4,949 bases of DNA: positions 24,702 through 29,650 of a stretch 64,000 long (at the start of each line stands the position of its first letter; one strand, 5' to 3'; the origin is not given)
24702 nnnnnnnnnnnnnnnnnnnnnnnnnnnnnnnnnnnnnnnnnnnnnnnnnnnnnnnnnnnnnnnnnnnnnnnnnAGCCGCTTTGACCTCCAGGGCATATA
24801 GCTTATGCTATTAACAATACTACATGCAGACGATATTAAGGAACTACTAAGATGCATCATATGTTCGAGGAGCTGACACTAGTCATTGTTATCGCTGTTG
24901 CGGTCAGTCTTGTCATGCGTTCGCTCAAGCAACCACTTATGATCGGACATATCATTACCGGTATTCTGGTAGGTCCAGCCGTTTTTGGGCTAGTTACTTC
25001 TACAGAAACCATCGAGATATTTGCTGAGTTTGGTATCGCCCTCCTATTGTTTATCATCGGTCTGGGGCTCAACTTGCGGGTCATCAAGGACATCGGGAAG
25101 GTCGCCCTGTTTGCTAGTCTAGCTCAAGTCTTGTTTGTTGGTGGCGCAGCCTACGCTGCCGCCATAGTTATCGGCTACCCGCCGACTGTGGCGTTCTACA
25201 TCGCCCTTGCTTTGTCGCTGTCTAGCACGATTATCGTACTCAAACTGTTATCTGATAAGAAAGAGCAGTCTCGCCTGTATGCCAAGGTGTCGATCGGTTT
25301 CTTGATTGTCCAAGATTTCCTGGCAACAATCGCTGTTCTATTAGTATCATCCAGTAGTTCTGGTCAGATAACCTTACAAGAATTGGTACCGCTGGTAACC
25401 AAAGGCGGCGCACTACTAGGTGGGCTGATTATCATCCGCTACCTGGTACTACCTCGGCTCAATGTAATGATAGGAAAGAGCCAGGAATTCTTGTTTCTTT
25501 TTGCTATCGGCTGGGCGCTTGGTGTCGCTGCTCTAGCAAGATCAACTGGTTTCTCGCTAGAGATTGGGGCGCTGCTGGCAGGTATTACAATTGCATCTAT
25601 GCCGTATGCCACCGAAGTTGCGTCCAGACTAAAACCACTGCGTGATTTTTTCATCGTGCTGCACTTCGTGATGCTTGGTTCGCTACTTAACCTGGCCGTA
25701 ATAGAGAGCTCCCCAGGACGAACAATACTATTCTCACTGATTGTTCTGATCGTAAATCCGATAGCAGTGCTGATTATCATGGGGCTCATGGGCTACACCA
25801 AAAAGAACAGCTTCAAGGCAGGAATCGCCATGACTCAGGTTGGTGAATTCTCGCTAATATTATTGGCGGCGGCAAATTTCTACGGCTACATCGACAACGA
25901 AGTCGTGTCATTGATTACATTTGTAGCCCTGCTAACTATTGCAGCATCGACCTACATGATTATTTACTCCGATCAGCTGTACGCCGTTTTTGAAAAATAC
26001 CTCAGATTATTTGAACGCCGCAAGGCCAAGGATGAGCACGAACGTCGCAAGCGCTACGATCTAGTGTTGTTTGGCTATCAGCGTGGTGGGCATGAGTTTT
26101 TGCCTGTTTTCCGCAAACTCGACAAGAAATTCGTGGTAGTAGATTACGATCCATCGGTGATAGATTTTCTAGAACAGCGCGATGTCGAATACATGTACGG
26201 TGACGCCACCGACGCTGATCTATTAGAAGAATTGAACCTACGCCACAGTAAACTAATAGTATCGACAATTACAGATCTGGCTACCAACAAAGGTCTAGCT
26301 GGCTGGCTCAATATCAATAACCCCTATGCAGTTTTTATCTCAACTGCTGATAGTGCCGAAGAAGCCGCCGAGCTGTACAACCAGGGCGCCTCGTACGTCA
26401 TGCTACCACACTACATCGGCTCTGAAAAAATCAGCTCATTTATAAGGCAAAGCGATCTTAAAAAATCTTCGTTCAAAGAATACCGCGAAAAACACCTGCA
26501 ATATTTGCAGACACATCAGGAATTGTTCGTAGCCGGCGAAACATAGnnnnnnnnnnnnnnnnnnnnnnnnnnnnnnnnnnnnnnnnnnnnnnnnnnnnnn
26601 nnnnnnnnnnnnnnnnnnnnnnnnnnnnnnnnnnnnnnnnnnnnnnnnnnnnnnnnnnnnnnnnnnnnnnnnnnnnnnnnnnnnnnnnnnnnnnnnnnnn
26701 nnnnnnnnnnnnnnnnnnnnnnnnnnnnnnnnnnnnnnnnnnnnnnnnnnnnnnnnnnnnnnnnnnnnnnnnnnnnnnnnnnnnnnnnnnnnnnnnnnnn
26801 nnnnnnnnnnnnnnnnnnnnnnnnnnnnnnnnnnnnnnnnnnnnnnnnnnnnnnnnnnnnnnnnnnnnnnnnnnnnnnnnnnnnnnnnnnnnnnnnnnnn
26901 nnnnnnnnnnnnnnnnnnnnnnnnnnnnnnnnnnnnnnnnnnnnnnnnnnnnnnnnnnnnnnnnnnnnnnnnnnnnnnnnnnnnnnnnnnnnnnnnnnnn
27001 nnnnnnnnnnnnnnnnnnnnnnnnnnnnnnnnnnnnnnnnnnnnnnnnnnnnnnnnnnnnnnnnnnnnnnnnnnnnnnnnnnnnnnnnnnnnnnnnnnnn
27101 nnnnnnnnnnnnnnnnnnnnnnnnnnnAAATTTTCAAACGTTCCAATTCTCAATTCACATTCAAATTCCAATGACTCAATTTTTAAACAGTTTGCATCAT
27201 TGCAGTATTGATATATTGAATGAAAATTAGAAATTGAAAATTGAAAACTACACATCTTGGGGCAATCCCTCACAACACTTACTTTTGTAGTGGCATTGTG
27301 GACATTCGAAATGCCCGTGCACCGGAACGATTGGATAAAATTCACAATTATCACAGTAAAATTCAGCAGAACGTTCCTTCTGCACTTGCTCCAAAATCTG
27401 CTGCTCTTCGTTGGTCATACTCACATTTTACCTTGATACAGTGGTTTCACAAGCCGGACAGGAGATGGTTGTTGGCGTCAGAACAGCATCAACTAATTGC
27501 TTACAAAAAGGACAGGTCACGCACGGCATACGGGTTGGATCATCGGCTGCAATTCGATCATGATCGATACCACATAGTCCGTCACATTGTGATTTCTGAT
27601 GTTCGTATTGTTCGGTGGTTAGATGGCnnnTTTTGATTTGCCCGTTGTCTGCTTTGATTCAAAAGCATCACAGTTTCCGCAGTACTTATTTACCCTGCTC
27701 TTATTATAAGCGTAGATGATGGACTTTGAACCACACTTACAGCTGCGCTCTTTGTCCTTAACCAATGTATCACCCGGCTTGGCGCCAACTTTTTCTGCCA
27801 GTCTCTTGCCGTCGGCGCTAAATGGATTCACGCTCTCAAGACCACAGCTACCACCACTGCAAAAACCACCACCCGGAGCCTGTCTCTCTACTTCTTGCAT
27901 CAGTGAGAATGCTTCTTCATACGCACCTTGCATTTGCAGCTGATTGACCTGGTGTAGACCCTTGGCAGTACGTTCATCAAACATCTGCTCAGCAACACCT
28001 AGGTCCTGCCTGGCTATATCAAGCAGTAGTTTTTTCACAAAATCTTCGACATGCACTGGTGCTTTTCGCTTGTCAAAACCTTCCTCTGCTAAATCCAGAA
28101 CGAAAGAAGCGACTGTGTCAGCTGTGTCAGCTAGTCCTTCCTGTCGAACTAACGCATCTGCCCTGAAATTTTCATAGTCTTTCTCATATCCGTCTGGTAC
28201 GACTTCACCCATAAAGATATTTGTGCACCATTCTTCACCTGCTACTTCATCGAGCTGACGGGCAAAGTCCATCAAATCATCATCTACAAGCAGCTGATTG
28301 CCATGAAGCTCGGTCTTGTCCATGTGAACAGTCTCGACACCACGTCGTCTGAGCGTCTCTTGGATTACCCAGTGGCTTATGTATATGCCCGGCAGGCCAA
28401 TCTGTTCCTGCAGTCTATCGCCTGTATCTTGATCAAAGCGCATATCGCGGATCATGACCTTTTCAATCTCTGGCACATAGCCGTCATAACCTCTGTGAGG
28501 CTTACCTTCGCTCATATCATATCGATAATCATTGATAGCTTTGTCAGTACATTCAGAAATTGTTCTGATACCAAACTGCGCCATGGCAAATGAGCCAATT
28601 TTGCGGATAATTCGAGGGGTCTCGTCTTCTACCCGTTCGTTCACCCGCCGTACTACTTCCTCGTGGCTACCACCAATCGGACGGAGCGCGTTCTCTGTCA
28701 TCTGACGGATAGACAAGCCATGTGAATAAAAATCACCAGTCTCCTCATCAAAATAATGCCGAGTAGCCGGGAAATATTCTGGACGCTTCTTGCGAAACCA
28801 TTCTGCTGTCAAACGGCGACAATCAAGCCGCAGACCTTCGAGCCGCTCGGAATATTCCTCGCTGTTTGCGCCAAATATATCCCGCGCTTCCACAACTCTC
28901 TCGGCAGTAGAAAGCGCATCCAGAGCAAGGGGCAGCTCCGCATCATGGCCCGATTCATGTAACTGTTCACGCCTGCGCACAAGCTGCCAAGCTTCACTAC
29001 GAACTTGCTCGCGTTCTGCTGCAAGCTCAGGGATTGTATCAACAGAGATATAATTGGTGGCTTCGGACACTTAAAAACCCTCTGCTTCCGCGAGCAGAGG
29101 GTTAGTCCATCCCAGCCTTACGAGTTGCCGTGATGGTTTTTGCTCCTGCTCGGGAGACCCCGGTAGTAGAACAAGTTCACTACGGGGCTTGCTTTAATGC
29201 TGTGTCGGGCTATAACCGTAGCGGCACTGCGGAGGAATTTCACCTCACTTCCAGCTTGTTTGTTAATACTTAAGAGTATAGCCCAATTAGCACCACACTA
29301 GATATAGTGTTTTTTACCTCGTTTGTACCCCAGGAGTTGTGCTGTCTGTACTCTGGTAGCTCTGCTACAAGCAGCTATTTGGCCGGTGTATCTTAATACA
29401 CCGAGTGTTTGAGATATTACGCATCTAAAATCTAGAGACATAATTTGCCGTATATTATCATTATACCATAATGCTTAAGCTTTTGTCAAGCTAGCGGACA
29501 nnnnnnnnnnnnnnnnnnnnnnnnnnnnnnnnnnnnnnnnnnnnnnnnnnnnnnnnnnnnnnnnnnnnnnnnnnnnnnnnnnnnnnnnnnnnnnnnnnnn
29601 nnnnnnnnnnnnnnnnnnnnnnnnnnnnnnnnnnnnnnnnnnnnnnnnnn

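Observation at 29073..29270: Cobalamin-riboswitch-like leader whose terminator stem also sequesters the only Shine-Dalgarno sequence and ends 2 nt before a GTG start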

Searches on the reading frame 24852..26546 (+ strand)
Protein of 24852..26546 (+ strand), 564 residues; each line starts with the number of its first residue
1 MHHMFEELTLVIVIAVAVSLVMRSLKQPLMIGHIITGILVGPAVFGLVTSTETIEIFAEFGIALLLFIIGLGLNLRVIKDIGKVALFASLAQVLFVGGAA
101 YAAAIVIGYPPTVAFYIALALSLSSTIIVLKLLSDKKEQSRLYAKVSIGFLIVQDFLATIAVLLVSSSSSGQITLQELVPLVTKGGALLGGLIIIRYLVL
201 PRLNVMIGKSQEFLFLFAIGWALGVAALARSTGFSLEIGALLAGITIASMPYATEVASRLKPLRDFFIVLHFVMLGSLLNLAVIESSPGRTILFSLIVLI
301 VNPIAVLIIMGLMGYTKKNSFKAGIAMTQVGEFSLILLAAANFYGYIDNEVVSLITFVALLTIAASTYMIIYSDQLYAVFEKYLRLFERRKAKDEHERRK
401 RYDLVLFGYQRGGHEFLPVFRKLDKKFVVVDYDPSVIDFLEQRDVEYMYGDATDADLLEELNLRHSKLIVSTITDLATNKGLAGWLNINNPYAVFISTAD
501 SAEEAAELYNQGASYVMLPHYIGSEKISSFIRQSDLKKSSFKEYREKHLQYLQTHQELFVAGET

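Call 5: search_protein_families(library=pfam, proteins=[window:24852-26546:+], max_evalue=0.01)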
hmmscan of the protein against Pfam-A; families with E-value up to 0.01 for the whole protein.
window:24852-26546:+ (564 aa): 2 families
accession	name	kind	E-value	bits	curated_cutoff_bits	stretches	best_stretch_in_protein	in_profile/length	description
PF00999.27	Na_H_Exchanger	-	7.7e-48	163.7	26.2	1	13-364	2-363/375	Sodium/hydrogen exchanger, transmembrane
PF02254.24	TrkA_N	-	5.5e-15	56.1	23.8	1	405-519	2-116/116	TrkA-N domain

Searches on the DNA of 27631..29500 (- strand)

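Call 4: search_rna_families(source=window, start=28900, end=29500, threshold=evalue, max_evalue=10, show_alignments=4)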
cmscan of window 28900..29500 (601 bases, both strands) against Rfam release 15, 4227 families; matches with E-value up to 10: 3.
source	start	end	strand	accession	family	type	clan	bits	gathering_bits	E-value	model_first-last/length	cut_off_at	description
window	29192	29268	-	RF01689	AdoCbl-II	Cis-reg; riboswitch;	CL00101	39.1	36.5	8.4e-08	1-81/81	no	AdoCbl-II (Cobalamin/B12) riboswitch aptamer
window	29036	29060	-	RF01339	CRISPR-DR27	Gene; CRISPR;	-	17.7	35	5.7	1-25/25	no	CRISPR RNA direct repeat element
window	29193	29261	-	RF00050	FMN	Cis-reg; riboswitch;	-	11.5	66.2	6.9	1-138/138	no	FMN riboswitch aptamer (RFN element)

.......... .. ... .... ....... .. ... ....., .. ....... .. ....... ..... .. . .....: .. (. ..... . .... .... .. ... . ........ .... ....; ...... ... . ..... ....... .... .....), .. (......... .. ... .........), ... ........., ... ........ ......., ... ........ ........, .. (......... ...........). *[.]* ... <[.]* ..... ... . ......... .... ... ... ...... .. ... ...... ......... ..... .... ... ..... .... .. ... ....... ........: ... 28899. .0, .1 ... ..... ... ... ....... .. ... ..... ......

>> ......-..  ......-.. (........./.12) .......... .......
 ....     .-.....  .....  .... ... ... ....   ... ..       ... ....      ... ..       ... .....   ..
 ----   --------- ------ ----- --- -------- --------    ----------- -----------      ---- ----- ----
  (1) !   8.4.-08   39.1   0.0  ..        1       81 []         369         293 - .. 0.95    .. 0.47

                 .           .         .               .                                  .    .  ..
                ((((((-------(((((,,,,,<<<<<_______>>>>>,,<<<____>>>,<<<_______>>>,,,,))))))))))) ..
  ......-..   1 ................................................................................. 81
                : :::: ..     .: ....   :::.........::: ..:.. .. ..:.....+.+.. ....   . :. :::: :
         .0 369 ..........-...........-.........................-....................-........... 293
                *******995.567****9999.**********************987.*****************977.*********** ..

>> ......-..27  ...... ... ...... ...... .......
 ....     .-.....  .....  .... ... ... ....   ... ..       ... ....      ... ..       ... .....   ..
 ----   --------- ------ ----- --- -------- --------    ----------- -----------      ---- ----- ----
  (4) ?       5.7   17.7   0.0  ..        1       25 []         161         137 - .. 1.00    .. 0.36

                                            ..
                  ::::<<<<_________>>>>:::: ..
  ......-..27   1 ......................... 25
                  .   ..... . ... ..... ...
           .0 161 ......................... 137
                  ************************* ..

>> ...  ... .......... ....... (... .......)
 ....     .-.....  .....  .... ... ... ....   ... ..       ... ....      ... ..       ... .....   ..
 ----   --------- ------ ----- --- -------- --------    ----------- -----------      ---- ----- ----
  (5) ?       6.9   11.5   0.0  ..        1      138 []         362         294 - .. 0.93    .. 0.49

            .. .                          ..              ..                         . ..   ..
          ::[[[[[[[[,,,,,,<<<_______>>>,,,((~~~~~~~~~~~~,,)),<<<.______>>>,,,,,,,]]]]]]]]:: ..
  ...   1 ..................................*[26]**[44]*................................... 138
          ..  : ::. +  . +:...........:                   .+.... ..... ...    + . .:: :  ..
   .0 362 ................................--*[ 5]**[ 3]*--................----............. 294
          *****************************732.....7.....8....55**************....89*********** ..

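Call 15: search_rna_families(sources=[L001, L002, L003, L004, L005, L006, L007, L008, L009, L010], threshold=gathering)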
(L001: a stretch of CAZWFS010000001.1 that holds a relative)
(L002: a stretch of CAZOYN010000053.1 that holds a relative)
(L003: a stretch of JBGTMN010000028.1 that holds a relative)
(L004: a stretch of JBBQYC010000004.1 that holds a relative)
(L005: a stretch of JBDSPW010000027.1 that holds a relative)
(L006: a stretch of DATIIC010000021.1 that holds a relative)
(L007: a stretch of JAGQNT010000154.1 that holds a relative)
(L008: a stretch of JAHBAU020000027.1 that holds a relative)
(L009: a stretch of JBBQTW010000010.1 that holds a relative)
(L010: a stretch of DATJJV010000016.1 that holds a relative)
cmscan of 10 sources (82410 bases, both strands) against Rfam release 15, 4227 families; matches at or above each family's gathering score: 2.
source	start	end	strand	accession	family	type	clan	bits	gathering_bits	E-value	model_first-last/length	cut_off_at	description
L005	3827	3901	+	RF01689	AdoCbl-II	Cis-reg; riboswitch;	CL00101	40.5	36.5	4.4e-06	1-81/81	no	AdoCbl-II (Cobalamin/B12) riboswitch aptamer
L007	2543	2605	+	RF00174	Cobalamin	Cis-reg; riboswitch;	CL00101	31.9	31.5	0.00032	47-167/189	no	Cobalamin riboswitch aptamer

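Call 16: search_rna_families(sources=[L011, L012, L013, L014, L015, L016, L017, L018, L019], threshold=gathering)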
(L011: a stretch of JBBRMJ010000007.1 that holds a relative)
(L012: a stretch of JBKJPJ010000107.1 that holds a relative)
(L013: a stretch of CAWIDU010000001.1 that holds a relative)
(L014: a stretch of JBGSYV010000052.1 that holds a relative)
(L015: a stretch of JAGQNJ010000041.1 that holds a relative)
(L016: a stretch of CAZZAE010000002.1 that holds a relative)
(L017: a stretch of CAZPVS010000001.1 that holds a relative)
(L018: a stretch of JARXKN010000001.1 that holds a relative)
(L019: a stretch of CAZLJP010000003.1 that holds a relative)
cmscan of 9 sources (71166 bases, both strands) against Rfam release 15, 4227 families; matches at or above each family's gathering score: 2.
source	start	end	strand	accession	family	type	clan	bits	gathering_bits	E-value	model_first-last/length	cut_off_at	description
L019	3809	3885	+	RF01689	AdoCbl-II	Cis-reg; riboswitch;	CL00101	37.9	36.5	2.4e-05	1-81/81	no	AdoCbl-II (Cobalamin/B12) riboswitch aptamer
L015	3807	3930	+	RF00174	Cobalamin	Cis-reg; riboswitch;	CL00101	31.5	31.5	0.00037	1-189/189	no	Cobalamin riboswitch aptamer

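Call 75: search_rna_families(sources=[L001, L002, L003, L004, L006, L008, L009, L010], threshold=evalue, max_evalue=1)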
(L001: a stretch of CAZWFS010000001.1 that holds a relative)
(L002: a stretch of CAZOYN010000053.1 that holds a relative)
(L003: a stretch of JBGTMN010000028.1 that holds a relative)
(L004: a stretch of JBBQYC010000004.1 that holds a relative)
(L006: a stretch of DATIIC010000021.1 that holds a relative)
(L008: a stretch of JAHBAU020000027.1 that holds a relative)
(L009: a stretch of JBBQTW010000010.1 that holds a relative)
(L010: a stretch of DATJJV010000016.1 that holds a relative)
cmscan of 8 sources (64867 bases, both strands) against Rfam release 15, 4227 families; matches with E-value up to 1: 7.
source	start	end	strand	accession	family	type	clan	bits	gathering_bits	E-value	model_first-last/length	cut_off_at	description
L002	3822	3987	+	RF01482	AdoCbl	Cis-reg; riboswitch;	CL00101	37.8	50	0.0025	1-149/149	no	AdoCbl (Cobalamin/B12) riboswitch aptamer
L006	3789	3917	+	RF01482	AdoCbl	Cis-reg; riboswitch;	CL00101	34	50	0.019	1-149/149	no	AdoCbl (Cobalamin/B12) riboswitch aptamer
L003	3704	3832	+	RF01482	AdoCbl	Cis-reg; riboswitch;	CL00101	31.1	50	0.09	1-149/149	no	AdoCbl (Cobalamin/B12) riboswitch aptamer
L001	3726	3937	+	RF00174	Cobalamin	Cis-reg; riboswitch;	CL00101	30.9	31.5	0.00049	1-189/189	no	Cobalamin riboswitch aptamer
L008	3803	3911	+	RF01482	AdoCbl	Cis-reg; riboswitch;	CL00101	28.6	50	0.34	1-149/149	no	AdoCbl (Cobalamin/B12) riboswitch aptamer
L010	3774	3929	+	RF00174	Cobalamin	Cis-reg; riboswitch;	CL00101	24.3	31.5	0.039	1-189/189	no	Cobalamin riboswitch aptamer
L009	3787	3933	+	RF00174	Cobalamin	Cis-reg; riboswitch;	CL00101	20.3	31.5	0.55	1-189/189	no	Cobalamin riboswitch aptamer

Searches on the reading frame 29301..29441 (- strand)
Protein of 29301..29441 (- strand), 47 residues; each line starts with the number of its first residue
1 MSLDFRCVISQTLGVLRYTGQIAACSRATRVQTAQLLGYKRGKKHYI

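Call 82: search_protein_families(library=pfam, proteins=[window:29301-29441:-], max_evalue=1)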
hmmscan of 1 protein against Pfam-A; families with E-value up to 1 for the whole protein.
seq(47 aa): 1 family
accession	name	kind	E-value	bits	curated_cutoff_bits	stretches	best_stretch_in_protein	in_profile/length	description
PF00827.22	Ribosomal_L15e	-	0.063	13.3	27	1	8-41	21-54/191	Ribosomal L15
